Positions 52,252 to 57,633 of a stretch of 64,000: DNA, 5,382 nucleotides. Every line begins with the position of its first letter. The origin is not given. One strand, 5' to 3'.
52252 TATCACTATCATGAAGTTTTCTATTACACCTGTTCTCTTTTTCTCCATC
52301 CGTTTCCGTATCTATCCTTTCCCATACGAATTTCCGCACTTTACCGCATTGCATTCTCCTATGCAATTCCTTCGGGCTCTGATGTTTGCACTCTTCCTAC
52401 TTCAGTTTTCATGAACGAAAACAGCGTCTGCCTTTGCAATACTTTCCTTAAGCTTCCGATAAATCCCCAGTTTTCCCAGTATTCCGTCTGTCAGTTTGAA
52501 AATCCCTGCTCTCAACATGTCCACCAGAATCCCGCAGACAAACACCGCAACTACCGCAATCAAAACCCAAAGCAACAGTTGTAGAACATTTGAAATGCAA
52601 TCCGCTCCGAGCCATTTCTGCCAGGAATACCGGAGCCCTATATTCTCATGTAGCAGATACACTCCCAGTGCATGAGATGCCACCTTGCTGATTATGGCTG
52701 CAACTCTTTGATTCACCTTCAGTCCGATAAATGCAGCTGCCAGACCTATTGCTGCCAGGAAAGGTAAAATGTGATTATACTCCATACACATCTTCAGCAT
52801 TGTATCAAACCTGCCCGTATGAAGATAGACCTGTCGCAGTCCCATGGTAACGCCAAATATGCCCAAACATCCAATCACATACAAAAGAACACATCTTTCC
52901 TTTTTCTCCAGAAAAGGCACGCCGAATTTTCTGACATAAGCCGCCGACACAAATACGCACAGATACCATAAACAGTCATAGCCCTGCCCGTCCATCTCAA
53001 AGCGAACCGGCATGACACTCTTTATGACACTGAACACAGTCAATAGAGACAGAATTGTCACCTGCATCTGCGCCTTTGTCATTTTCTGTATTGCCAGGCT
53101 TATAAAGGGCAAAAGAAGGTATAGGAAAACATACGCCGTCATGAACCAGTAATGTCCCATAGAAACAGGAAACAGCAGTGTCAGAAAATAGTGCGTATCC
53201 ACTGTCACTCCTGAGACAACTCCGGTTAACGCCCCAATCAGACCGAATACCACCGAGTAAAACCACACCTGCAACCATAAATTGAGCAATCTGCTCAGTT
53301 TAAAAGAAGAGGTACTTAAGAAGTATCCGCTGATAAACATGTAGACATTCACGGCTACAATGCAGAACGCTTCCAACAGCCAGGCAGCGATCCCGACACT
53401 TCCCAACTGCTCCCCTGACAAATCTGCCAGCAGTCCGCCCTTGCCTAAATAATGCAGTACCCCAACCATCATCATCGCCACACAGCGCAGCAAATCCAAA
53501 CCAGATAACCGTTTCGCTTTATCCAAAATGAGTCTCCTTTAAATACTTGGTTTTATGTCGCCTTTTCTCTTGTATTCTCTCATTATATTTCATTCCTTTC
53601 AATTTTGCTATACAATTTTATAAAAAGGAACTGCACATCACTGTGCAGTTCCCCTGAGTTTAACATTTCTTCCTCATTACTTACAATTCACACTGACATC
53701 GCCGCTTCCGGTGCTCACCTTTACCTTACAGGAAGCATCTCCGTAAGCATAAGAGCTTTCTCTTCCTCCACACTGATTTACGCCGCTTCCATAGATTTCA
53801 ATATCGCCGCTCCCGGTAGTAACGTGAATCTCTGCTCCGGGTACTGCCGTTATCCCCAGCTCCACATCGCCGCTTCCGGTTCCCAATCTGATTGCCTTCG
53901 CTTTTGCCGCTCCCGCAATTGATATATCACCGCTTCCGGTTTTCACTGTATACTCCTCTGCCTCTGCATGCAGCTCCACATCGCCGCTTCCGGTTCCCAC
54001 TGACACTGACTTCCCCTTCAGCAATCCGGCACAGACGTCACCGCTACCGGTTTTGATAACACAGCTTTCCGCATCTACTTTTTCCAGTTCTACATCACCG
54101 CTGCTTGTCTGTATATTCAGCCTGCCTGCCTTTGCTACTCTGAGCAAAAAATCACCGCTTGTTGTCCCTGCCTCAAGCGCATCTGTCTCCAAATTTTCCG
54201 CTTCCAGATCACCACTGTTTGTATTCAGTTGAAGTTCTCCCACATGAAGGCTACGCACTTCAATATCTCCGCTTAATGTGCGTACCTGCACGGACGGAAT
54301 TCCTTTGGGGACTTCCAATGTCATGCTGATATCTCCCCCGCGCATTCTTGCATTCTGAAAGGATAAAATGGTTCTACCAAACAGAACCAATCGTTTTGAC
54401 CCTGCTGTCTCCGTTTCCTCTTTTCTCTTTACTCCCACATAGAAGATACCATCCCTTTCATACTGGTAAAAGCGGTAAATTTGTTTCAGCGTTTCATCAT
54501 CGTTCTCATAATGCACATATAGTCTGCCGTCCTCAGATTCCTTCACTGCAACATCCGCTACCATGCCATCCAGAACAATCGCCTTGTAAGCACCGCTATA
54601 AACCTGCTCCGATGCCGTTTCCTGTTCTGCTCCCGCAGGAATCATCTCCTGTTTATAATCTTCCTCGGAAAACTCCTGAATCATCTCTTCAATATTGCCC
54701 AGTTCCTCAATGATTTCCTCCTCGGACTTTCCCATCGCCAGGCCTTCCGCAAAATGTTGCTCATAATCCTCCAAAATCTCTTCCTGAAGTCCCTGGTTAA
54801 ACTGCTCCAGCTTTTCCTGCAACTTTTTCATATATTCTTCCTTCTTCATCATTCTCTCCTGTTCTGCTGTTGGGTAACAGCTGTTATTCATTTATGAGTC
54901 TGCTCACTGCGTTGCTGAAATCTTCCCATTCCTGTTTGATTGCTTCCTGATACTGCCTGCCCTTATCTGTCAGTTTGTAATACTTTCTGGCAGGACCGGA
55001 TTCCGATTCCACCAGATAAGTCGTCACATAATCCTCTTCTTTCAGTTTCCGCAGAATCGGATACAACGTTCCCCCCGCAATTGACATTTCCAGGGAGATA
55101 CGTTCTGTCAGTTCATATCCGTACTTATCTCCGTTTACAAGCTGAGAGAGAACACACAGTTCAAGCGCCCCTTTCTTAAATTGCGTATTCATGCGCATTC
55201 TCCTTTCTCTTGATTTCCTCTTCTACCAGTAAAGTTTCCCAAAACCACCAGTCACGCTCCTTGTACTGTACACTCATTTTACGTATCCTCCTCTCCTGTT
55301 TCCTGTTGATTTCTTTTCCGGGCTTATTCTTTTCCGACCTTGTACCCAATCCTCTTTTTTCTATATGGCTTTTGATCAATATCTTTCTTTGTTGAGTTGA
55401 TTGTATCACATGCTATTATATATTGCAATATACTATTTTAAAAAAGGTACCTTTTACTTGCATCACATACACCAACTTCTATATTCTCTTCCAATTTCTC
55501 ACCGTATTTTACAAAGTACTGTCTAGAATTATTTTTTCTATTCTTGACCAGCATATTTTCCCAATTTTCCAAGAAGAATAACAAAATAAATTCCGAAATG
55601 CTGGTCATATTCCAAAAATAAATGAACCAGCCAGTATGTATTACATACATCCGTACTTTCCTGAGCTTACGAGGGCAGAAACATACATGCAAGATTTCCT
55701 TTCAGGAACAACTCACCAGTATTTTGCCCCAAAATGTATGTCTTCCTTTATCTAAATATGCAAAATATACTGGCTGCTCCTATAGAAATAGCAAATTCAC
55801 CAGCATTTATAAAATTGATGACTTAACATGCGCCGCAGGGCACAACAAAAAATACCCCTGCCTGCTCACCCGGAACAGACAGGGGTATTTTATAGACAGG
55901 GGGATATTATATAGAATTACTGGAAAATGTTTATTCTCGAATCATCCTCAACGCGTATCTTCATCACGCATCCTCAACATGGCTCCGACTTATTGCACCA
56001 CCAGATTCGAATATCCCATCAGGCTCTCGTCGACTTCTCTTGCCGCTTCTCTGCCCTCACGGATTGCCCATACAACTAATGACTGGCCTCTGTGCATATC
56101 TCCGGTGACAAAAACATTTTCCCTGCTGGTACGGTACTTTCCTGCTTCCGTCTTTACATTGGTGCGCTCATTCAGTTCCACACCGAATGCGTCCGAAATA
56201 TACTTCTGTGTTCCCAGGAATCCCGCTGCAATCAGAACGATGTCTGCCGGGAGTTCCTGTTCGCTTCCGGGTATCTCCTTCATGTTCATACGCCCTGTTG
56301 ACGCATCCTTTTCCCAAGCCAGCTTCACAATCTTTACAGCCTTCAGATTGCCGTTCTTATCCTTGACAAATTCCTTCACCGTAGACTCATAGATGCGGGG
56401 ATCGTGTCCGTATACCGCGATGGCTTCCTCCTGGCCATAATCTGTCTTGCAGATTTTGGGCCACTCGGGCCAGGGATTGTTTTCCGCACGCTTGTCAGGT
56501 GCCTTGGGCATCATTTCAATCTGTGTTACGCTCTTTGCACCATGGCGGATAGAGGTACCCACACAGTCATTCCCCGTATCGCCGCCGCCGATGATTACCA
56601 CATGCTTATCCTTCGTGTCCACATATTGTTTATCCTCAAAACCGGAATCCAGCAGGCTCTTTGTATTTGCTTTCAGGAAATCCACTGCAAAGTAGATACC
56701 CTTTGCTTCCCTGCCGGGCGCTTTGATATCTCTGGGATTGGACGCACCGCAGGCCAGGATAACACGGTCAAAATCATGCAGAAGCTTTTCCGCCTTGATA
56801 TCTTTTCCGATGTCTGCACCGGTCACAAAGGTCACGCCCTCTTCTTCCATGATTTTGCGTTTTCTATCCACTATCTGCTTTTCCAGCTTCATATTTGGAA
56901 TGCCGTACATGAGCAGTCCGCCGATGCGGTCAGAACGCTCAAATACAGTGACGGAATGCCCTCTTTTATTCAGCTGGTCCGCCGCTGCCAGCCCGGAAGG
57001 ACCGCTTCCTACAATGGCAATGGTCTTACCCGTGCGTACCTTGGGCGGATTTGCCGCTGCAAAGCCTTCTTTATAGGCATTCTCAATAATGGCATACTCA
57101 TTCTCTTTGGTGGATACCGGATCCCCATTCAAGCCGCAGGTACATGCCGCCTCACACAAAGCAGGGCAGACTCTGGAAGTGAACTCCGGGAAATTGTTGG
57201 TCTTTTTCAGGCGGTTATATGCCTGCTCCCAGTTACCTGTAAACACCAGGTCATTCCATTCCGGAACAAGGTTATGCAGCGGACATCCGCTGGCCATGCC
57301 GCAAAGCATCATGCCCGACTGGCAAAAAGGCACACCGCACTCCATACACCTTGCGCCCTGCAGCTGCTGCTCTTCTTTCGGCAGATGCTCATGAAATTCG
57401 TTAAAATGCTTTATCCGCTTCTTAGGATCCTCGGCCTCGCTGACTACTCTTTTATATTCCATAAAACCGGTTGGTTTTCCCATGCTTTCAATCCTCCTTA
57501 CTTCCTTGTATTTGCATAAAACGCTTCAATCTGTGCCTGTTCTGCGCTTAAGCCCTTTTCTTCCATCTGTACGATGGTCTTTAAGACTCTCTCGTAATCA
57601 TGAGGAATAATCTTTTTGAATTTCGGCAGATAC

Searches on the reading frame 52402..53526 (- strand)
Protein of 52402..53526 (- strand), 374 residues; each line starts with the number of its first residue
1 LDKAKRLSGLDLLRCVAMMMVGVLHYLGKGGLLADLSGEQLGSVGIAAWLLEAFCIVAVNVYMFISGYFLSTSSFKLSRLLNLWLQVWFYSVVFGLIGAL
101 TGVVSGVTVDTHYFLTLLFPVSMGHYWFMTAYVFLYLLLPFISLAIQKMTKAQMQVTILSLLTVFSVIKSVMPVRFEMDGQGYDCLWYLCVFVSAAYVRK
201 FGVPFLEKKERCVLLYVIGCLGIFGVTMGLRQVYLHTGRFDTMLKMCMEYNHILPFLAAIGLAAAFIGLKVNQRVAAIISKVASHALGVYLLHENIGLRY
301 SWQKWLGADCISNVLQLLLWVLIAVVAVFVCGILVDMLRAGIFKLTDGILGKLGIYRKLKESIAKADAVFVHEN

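Call 86: search_protein_families(library=pfam, proteins=[window:52402-53526:-], max_evalue=0.00001)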
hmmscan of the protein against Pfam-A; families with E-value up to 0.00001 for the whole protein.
window:52402-53526:- (374 aa): 1 family
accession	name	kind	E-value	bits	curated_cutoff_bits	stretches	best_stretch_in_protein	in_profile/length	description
PF01757.29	Acyl_transf_3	-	4.9e-28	98.6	31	1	8-334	2-324/326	Acyltransferase domain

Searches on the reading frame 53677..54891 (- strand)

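Call 86: search_protein_families(library=pfam, proteins=[window:53677-54891:-], max_evalue=0.00001)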
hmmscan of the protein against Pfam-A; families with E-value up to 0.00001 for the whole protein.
window:53677-54891:- (404 aa): 3 families
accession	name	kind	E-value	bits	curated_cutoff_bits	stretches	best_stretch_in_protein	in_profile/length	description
PF13349.12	DUF4097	-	4.4e-42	144.6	22.9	2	103-309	2-191/247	Toastrack DUF4097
PF22564.2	HAAS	-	3.8e-10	40.4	27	1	19-71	1-53/55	HAAS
PF10988.14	DUF2807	-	6.7e-07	29.7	24.2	0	106-286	15-157/181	Putative auto-transporter adhesin, head GIN domain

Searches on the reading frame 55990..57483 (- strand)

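Call 86: search_protein_families(library=pfam, proteins=[window:55990-57483:-], max_evalue=0.00001)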
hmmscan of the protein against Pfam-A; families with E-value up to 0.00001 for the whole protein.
window:55990-57483:- (497 aa): 10 families
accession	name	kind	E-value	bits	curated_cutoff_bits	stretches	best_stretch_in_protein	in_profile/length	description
PF07992.20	Pyr_redox_2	-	4.2e-30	105.6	26.1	3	154-328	2-177/291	Pyridine nucleotide-disulphide oxidoreductase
PF14691.11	Fer4_20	-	9.3e-18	64.5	25.8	1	23-138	1-110/113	Dihydroprymidine dehydrogenase domain II, 4Fe-4S cluster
PF00070.33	Pyr_redox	-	1.5e-13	51.5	22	1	155-226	2-64/82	Pyridine nucleotide-disulphide oxidoreductase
PF13450.12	NAD_binding_8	-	1.4e-10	41.7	21.9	1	157-190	1-34/68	NAD(P)-binding Rossmann-like domain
PF01266.30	DAO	-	2.2e-09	37.8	27.9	1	155-188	2-35/353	FAD dependent oxidoreductase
PF01593.30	Amino_oxidase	-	4.2e-09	36.6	19.8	1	163-190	2-29/443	Flavin containing amine oxidoreductase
PF13738.12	Pyr_redox_3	-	4.8e-09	36.3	30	0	152-185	164-197/305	Pyridine nucleotide-disulphide oxidoreductase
PF03486.20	HI0933_like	-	2.2e-07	31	50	0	154-189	2-37/244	HI0933-like protein Rossmann domain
PF12831.13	FAD_oxidored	-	1.7e-06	28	27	1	155-195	2-42/416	FAD dependent oxidoreductase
PF01946.23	Thi4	-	6.2e-06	26.1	26.2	0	155-218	20-83/235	Thi4 family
